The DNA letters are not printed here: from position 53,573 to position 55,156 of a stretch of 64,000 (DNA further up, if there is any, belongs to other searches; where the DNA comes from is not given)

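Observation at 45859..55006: Single operon encoding a putative outer-membrane-to-NAD(P) electron conduit: Cyc2-like porin, blue-copper protein, flavoprotein, Rieske/cyt b and octaheme cytochrome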

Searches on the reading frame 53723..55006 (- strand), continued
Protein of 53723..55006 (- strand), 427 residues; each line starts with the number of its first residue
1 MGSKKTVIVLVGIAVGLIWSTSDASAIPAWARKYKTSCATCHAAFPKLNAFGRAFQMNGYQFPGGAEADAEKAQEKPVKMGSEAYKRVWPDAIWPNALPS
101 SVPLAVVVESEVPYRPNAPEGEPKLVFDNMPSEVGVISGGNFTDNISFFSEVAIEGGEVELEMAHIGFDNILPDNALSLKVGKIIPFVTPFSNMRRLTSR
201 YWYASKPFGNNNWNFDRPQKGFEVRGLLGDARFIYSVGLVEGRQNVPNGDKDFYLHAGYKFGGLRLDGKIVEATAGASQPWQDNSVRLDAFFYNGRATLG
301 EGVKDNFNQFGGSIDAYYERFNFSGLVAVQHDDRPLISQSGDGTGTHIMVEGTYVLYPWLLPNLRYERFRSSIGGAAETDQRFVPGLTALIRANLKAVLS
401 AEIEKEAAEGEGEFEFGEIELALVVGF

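Call 55: search_protein_families(library=pfam, proteins=[L044:16313-19117:+, L086:12525-15356:+, L086:15832-16488:+, L064:12290-15373:+, L064:15470-16843:+, L064:16929-18368:+, L080:12228-13415:+, L080:13416-15392:+, L042:11614-13425:+, L084:12012-14309:+], max_evalue=0.001)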
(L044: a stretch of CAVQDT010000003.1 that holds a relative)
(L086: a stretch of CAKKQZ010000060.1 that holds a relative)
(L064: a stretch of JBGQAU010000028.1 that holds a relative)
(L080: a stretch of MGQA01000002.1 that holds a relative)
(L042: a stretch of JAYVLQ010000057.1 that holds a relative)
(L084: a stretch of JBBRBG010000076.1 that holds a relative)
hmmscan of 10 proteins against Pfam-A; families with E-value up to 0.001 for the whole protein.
L044:16313-19117:+ (934 aa): 10 families
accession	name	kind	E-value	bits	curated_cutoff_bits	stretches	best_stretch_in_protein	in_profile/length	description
PF04879.21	Molybdop_Fe4S4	-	6.7e-17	61.6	22.7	1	52-103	3-54/55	Molybdopterin oxidoreductase Fe4S4 domain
PF00384.28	Molybdopterin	-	2.2e-14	53.7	24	1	107-449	1-316/353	Molybdopterin oxidoreductase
PF12838.12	Fer4_7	-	1.8e-11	44.8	27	2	714-784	1-50/52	4Fe-4S dicluster domain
PF01568.27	Molydop_binding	-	9.6e-09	35.7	26.8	1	584-635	31-82/110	Molydopterin dinucleotide binding domain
PF13247.11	Fer4_11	-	1.6e-07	31.9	26.2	1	763-821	3-63/100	4Fe-4S dicluster domain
PF12797.12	Fer4_2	-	4.4e-06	26.7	24.5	1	706-725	1-20/22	4Fe-4S binding domain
PF00037.32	Fer4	-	5.1e-05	23.4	21.1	1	709-726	2-19/24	4Fe-4S binding domain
PF12837.12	Fer4_6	-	0.00018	21.8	25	1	709-726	3-20/24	4Fe-4S binding domain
PF13187.11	Fer4_9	-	0.00022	21.6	27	0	713-725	35-47/52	4Fe-4S dicluster domain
PF13237.11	Fer4_10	-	0.00032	21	25.5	0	709-726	3-21/53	4Fe-4S dicluster domain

L086:12525-15356:+ (943 aa): 13 families
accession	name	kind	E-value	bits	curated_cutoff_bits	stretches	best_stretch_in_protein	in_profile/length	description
PF07992.20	Pyr_redox_2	-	2.3e-33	116.3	26.1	1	309-603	2-291/291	Pyridine nucleotide-disulphide oxidoreductase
PF14691.11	Fer4_20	-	2.8e-21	75.9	25.8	1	216-291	30-108/113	Dihydroprymidine dehydrogenase domain II, 4Fe-4S cluster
PF13738.12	Pyr_redox_3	-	1.4e-15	57.8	30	1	394-587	126-305/305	Pyridine nucleotide-disulphide oxidoreductase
PF13450.12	NAD_binding_8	-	2e-09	38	21.9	1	312-366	1-51/68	NAD(P)-binding Rossmann-like domain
PF00070.33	Pyr_redox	-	5.8e-09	36.8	22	1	439-509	1-75/82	Pyridine nucleotide-disulphide oxidoreductase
PF01266.30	DAO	-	1e-07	32.2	27.9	1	309-349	1-49/353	FAD dependent oxidoreductase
PF01593.30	Amino_oxidase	-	3.4e-05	23.7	19.8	1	318-347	2-31/443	Flavin containing amine oxidoreductase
PF01946.23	Thi4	-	9.1e-05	22.2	26.2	1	308-346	18-57/235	Thi4 family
PF00890.30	FAD_binding_2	-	9.3e-05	22.2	20.4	1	310-344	2-36/414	FAD binding domain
PF01488.26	Shikimate_DH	-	9.9e-05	22.9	24.3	0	437-485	12-59/138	Shikimate / quinate 5-dehydrogenase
PF03807.23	F420_oxidored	-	0.00011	23.1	21.6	0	309-335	1-26/94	NADP oxidoreductase coenzyme F420-dependent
PF12831.13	FAD_oxidored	-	0.00052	19.9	27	0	310-346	2-38/416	FAD dependent oxidoreductase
PF21799.2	MurD-like_N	-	0.00093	19.9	27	0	309-336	2-29/88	Mur ligase MurD-like, N-terminal domain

L086:15832-16488:+ (218 aa): 1 family
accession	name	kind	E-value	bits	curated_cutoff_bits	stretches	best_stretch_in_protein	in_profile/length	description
PF05140.19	ResB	-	7.4e-25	88.1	24.6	2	64-177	152-266/486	ResB-like family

L064:12290-15373:+ (1027 aa): 7 families
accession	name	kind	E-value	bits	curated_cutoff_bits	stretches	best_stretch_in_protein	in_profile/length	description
PF04879.21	Molybdop_Fe4S4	-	1.3e-13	51.1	22.7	1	124-174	4-54/55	Molybdopterin oxidoreductase Fe4S4 domain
PF12838.12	Fer4_7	-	4.9e-11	43.4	27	2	811-881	1-50/52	4Fe-4S dicluster domain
PF01568.27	Molydop_binding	-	2.8e-08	34.2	26.8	1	674-720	31-77/110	Molydopterin dinucleotide binding domain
PF13247.11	Fer4_11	-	6.6e-08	33.1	26.2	1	860-918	3-63/100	4Fe-4S dicluster domain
PF00384.28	Molybdopterin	-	4.5e-06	26.4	24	1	178-552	1-345/353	Molybdopterin oxidoreductase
PF12797.12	Fer4_2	-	1.4e-05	25.2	24.5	1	803-822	1-20/22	4Fe-4S binding domain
PF13187.11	Fer4_9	-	0.00024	21.5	27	0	811-881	1-49/52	4Fe-4S dicluster domain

L064:15470-16843:+ (457 aa): 0 families

L064:16929-18368:+ (479 aa): 0 families

L080:12228-13415:+ (395 aa): 4 families
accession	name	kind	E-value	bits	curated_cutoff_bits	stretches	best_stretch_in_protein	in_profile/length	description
PF00672.30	HAMP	-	2.3e-13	50.7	25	1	200-250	2-52/53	HAMP domain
PF13426.13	PAS_9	-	2.8e-12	47.3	27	1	290-389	2-102/103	PAS domain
PF00989.32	PAS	-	6e-09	36.4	22.6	1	280-388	2-113/113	PAS fold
PF13188.13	PAS_8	-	0.00026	21.2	21.8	1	279-329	1-52/65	PAS domain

L080:13416-15392:+ (658 aa): 4 families
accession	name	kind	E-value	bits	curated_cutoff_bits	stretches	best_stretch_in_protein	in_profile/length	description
PF02518.31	HATPase_c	-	5.9e-27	94.7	26.4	1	547-654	2-110/111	Histidine kinase-, DNA gyrase B-, and HSP90-like ATPase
PF00512.31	HisKA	-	3.5e-24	85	26.9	1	433-500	2-66/66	His Kinase A (phospho-acceptor) domain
PF02743.24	dCache_1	-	2.9e-19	70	45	1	43-317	7-240/240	Cache domain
PF00672.30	HAMP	-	3.8e-14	53.2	25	1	351-402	1-52/53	HAMP domain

L042:11614-13425:+ (603 aa): 3 families
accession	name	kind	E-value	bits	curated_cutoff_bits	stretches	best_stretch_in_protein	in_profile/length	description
PF13646.12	HEAT_2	-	4.7e-20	72.1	27.7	2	488-568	6-87/88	HEAT repeats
PF02985.28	HEAT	-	1.2e-08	34.8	23.5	0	486-508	5-27/31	HEAT repeat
PF03130.22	HEAT_PBS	-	0.00016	22.3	20.9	0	529-554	1-26/27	PBS lyase HEAT-like repeat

L084:12012-14309:+ (765 aa): 0 families

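Call 80: search_protein_families(library=pfam, proteins=[L086:12019-12528:+, L003:14589-14945:+, L003:9580-9960:+], max_evalue=0.001)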
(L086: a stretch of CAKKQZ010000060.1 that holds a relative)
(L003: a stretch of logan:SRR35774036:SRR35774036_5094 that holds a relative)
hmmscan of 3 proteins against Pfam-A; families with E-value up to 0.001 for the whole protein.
L086:12019-12528:+ (169 aa): 2 families
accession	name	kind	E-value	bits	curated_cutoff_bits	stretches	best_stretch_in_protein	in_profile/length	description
PF13473.12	Cupredoxin_1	-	6.1e-07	29.8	27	1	31-141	16-104/104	Cupredoxin-like domain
PF07731.20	Cu-oxidase_2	-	0.00092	19.4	20.4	0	44-124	27-105/137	Multicopper oxidase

L003:14589-14945:+ (118 aa): 0 families

L003:9580-9960:+ (126 aa): 1 family
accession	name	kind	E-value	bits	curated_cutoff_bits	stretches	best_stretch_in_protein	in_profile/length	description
PF00072.30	Response_reg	-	5.7e-23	81.6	30.2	1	7-116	1-110/111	Response regulator receiver domain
